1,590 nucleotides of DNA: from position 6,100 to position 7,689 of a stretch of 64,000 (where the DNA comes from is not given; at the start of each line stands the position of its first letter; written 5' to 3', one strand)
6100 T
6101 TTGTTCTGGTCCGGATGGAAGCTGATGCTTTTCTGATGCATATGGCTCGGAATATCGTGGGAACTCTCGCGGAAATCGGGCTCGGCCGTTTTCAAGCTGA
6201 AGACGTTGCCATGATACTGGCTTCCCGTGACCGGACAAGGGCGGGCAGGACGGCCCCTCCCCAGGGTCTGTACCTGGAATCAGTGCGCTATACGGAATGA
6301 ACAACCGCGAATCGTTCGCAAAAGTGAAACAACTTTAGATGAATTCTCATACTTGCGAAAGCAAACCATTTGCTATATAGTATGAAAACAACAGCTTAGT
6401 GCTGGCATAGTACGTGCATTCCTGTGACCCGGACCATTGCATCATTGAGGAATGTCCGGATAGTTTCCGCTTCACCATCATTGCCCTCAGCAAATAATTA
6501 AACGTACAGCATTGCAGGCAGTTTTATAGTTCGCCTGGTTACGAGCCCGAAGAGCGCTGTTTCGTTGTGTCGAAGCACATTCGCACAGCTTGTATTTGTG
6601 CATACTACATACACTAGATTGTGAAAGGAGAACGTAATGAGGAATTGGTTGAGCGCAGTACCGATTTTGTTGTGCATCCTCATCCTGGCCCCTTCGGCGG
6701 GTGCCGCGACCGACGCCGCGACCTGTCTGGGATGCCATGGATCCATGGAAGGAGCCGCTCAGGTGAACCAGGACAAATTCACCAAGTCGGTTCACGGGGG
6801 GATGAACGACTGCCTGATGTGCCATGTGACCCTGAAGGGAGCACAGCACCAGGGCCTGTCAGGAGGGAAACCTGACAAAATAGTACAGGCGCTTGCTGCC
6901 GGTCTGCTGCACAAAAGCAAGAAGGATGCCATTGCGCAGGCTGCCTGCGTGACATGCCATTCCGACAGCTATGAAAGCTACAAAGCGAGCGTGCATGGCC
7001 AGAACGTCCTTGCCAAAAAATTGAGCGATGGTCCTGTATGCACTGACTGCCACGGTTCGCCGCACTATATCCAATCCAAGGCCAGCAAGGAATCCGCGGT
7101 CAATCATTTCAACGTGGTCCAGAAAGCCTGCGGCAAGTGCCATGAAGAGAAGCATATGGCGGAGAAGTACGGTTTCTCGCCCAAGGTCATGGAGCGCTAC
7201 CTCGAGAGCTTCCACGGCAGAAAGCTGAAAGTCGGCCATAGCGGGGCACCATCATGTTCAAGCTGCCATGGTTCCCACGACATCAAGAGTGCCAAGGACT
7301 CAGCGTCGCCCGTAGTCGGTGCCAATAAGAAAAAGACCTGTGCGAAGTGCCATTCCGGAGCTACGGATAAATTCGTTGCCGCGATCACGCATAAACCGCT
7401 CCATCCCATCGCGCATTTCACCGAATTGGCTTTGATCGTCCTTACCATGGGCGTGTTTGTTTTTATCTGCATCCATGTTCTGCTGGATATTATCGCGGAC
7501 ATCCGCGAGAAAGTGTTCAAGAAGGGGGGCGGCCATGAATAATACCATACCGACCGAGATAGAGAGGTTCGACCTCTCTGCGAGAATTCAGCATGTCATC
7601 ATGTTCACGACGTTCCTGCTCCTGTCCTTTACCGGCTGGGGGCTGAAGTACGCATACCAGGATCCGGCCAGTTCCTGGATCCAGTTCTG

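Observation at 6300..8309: CbcBA-like respiratory module: heptaheme membrane-anchored cytochrome c + dihaem cytochrome b behind a sigma54-type promoter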

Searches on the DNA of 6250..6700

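Call 46: search_rna_families(source=window, start=6250, end=6700, threshold=evalue, max_evalue=1)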
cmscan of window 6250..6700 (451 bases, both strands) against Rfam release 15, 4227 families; matches with E-value up to 1: 0.
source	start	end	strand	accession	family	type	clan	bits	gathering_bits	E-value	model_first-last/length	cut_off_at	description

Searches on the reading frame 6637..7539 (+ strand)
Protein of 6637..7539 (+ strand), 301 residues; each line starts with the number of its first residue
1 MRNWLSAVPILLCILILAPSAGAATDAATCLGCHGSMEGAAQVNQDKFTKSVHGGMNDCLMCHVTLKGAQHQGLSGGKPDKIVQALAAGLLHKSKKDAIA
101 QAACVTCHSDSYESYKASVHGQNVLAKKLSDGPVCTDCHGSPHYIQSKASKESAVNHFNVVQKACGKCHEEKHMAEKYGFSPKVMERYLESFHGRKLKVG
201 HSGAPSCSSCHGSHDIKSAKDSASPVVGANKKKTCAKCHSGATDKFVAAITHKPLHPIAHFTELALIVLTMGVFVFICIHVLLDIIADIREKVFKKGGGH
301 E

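Call 3: search_protein_families(library=pfam, proteins=[window:6637-7539:+], max_evalue=0.1)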
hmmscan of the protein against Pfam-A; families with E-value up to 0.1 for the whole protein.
window:6637-7539:+ (301 aa): 7 families
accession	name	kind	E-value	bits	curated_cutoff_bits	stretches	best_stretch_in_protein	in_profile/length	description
PF14522.11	Cytochrome_C7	-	5.9e-12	45.7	24.8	4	96-170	9-67/67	Cytochrome c7 and related cytochrome c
PF14537.11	Cytochrom_c3_2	-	2.3e-10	41.2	25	2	22-65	21-66/79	Cytochrome c3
PF22113.1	Mtrc-MtrF_II-IV_dom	-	1.9e-08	34.5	30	2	146-244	65-168/176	Outer membrane cytochrome MtrC/MtrF-like, domains II/IV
PF03264.19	Cytochrom_NNT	-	1.1e-06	28.9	24.1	1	91-243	26-168/174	NapC/NirT cytochrome c family, N-terminal region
PF09699.15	Paired_CXXCH_1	-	2.8e-06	27.4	20.6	1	206-241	8-38/41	Doubled CXXCH motif (Paired_CXXCH_1)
PF02085.21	Cytochrom_CIII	-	7.8e-05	23.4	22.9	1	26-72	45-91/101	Class III cytochrome C family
PF17823.6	DUF5585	-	0.062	12.7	25.6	1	223-285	389-453/480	Family of unknown function (DUF5585)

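Call 4: search_protein_families(library=ncbifam, proteins=[window:6637-7539:+], max_evalue=0.1)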
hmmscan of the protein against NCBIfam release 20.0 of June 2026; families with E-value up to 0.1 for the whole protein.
window:6637-7539:+ (301 aa): 6 families
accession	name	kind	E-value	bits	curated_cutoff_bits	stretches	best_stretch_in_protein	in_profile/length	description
TIGR03508.1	decahem_SO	subfamily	1.8e-06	27.6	192.2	2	102-240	3-151/258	DmsE family decaheme c-type cytochrome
TIGR04257.1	nanowire_3heme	domain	4.7e-06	26.7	40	2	42-109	9-75/75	c(7)-type cytochrome triheme domain-containing protein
NF041028.1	decahem_GSU2203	exception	0.0001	21.7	325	1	89-247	24-215/317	GSU2203 family decaheme c-type cytochrome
NF041198.1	UshA_like_PCGU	equivalog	0.00014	20.6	275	2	98-173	439-512/519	UshA-like (seleno)protein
TIGR03146.1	cyt_nit_nrfB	equivalog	0.0033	17.7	166.6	0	101-241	11-143/145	cytochrome c nitrite reductase pentaheme subunit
TIGR01905.1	paired_CXXCH_1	subfamily_domain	0.0049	16.8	25.2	0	157-172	1-16/41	doubled CXXCH domain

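Call 9: find_homologous_proteins(query=window:6637-7539:+)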
Query window:6637-7539:+ (301 aa): 831 proteins with E <= 0.001 among 2353 candidates; the best 120 are listed.
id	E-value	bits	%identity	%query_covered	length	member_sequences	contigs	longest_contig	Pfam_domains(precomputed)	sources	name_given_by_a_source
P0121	6.6e-200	681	100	100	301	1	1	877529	PF09699.16,PF14537.12,PF03264.20,PF14522.12,PF22113.2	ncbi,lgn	-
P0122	3.1e-165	567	82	100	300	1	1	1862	PF09699.16,PF14537.12,PF03264.20,PF14522.12,PF22113.2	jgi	jgi:hypothetical protein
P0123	5.3e-162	556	80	100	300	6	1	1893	PF09699.16,PF14537.12,PF02085.22,PF14522.12,PF22113.2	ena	-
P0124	6.7e-161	553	81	100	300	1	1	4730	PF09699.16,PF14537.12,PF03264.20,PF14522.12,PF22113.2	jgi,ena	-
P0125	2.4e-159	548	80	100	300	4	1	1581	PF09699.16,PF14537.12,PF14522.12,PF22113.2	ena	-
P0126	4.7e-159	547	79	100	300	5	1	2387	PF09699.16,PF14537.12,PF14522.12,PF22113.2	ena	-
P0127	1.0e-158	546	84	94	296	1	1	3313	PF09699.16,PF14537.12,PF02085.22,PF14522.12,PF22113.2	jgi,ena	-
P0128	1.2e-158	545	80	100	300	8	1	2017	PF09699.16,PF14537.12,PF14522.12,PF22113.2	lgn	-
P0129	2.2e-158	545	79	100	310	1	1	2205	PF09699.16,PF14537.12,PF14522.12,PF22113.2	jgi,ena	-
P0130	9.5e-158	543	79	100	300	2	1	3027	PF09699.16,PF14537.12,PF14522.12,PF22113.2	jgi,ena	-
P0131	1.8e-157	542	77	100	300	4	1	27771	PF09699.16,PF14537.12,PF02085.22,PF14522.12,PF22113.2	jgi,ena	-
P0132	3.3e-156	537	79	100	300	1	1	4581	PF09699.16,PF14537.12,PF02085.22,PF14522.12,PF22113.2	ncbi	-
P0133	5.2e-156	537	79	100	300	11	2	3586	PF09699.16,PF14537.12,PF14522.12,PF22113.2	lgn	-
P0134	9.4e-156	536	79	100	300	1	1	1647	PF09699.16,PF14537.12,PF14522.12,PF22113.2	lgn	-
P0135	7.7e-155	533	79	100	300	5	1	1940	PF09699.16,PF14537.12,PF14522.12,PF22113.2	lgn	-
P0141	6.6e-153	527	76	100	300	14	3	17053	PF09699.16,PF14537.12,PF03264.20,PF14522.12,PF22113.2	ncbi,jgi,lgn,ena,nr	ncbi:MAG: hypothetical protein A2X58_03130 [Nitrospirae bacterium GWC2_56_14]|nr:MAG: hypothetical p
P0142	7.4e-153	526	76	100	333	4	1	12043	PF09699.16,PF14537.12,PF03264.20,PF14522.12,PF22113.2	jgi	-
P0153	5.8e-151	520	77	90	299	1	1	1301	PF14537.12,PF03264.20,PF02085.22,PF14522.12,PF22113.2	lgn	-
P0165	6.6e-148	510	73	100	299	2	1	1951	PF09699.16,PF14537.12,PF03264.20,PF02085.22,PF14522.12,PF22113.2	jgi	jgi:hypothetical protein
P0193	2.3e-144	499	71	100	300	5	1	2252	PF09699.16,PF14537.12,PF03264.20,PF14522.12,PF22113.2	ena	-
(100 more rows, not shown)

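Call 16: find_encoding_contigs(protein=P0121, flank=10000, max_places=2)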
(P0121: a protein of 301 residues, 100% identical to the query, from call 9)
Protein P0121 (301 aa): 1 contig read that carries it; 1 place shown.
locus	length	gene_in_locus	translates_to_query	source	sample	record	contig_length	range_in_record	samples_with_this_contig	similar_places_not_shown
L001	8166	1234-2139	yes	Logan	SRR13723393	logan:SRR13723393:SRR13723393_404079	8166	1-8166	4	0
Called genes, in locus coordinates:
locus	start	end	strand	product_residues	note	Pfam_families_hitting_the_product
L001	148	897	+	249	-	PF01416:PseudoU_synth_1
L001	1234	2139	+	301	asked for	PF03264:Cytochrom_NNT (faint), PF09699:Paired_CXXCH_1 (faint), PF14522:Cytochrome_C7 (faint), PF14537:Cytochrom_c3_2 (faint), PF22113:Mtrc-MtrF_II-IV_dom (faint)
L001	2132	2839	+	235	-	PF01292:Ni_hydr_CYTB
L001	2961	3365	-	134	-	PF05573:NosL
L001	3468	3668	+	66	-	-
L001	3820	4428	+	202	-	PF00440:TetR_N, PF14246:TetR_C_7 (weak)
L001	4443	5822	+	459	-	PF02321:OEP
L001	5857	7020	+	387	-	PF25917:BSH_RND, PF25876:HH_MFP_RND, PF25944:Beta-barrel_RND, PF25967:RND-MFP_C, PF25989:YknX_C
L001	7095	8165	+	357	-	?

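Call 23: search_solved_structures(query=window:6637-7539:+, max_evalue=1)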
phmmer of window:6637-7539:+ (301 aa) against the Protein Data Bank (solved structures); distinct sequences matched with E-value up to 1: 1.
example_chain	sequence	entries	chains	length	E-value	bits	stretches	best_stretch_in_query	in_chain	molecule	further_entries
5ze8_A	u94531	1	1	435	0.23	14.3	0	27-101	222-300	cytochrome c552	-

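Call 73: find_related_loci(query=window:6637-7539:+, collection=metagenome_contigs, flank=1500)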
Query window:6637-7539:+ (301 aa) in metagenome_contigs; peptide patterns used: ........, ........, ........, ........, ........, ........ (x = any residue, [..] = any of these).
201 stretches matched a pattern; 120 encode a relative of the query (tblastn E <= 1e-3); the best 80 are kept; 80 distinct loci.
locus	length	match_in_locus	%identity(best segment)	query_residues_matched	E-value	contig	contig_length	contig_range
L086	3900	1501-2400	76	1-301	3e-158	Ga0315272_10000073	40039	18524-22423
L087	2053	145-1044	81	1-301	3e-169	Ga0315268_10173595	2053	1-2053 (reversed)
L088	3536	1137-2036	79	1-301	1e-160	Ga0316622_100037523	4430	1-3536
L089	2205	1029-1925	79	1-301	1e-166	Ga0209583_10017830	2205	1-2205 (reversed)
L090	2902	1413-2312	79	1-301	2e-163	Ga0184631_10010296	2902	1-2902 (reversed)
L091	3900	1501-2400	77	1-301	5e-156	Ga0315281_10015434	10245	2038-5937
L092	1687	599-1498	81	1-301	1e-166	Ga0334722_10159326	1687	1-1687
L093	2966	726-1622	75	1-301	7e-161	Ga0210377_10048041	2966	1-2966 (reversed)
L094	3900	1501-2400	79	1-301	2e-153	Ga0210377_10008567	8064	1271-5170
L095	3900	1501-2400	79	1-301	2e-153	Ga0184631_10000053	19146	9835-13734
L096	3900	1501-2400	75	1-301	5e-152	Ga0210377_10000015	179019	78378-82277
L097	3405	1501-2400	76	1-301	4e-153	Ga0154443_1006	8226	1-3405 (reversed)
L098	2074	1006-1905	74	1-301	6e-161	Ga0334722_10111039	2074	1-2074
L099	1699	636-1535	77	1-301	1e-160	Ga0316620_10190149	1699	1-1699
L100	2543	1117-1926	81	29-301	4e-155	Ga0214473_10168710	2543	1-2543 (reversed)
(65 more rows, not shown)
